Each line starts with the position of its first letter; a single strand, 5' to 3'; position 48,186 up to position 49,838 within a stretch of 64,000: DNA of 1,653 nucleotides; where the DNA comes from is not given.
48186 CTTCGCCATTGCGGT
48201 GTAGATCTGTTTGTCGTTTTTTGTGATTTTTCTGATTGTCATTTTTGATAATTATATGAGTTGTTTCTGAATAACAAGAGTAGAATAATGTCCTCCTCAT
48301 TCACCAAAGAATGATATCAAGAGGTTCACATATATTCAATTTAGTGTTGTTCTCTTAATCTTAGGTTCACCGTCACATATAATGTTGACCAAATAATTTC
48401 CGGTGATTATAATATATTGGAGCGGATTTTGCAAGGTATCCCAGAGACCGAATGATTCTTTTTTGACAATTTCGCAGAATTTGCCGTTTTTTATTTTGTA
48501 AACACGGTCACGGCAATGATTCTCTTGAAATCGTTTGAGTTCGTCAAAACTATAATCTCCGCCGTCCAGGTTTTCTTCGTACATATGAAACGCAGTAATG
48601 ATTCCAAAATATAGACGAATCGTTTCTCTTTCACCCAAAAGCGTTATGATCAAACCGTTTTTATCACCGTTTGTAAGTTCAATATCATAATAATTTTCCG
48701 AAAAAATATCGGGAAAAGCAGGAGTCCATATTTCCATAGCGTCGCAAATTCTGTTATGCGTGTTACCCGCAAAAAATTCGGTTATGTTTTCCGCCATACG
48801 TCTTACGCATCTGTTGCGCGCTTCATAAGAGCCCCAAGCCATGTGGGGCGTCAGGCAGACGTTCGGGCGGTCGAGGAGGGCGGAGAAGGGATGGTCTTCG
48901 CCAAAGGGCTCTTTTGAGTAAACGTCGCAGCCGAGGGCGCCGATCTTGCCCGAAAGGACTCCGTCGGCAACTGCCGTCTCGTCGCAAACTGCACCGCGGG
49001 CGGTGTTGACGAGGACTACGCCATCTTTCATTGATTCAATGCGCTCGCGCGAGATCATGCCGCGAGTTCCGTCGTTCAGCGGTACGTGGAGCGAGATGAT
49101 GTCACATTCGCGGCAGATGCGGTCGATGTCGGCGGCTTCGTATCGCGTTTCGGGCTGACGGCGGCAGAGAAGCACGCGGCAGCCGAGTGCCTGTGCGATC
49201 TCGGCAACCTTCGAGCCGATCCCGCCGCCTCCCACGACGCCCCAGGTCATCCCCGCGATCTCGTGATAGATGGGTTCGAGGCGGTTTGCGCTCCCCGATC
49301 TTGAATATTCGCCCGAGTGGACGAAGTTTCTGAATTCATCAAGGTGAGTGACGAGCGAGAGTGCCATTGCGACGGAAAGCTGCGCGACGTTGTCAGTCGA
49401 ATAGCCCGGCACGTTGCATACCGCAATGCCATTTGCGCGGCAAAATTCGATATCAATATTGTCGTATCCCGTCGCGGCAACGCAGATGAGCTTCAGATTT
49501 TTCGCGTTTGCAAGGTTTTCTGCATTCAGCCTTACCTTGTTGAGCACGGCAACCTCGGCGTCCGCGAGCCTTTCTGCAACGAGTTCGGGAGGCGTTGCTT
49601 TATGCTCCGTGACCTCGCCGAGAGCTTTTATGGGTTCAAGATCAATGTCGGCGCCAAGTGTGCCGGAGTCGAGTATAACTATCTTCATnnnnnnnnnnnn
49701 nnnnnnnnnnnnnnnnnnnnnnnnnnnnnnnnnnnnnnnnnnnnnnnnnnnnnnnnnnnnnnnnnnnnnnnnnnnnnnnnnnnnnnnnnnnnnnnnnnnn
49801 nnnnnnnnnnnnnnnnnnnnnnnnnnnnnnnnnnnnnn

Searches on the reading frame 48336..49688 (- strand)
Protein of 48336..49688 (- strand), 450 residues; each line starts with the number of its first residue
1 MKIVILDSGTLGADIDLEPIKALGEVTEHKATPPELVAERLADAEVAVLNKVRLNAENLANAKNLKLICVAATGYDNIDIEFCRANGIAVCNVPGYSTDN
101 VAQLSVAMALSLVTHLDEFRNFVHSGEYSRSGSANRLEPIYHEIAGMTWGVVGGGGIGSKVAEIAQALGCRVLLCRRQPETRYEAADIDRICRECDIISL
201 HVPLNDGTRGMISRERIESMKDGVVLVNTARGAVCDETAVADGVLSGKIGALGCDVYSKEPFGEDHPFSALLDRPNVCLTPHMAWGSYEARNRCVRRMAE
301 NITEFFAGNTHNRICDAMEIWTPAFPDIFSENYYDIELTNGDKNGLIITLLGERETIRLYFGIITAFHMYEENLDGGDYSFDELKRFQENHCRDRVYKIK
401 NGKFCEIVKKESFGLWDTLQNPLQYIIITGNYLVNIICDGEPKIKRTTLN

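Call 43: search_protein_families(library=pfam, proteins=[window:48336-49688:-])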
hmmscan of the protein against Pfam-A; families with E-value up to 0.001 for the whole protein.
window:48336-49688:- (450 aa): 3 families
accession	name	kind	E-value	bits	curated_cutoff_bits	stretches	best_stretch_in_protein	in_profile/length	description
PF02826.25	2-Hacid_dh_C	-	1.9e-48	164.6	25.1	1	106-284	1-178/178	D-isomer specific 2-hydroxyacid dehydrogenase, NAD binding domain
PF00389.36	2-Hacid_dh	-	1.4e-27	96.5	24.6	1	13-312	8-130/134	D-isomer specific 2-hydroxyacid dehydrogenase, catalytic domain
PF00070.33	Pyr_redox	-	0.0001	23.1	22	1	149-188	2-42/82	Pyridine nucleotide-disulphide oxidoreductase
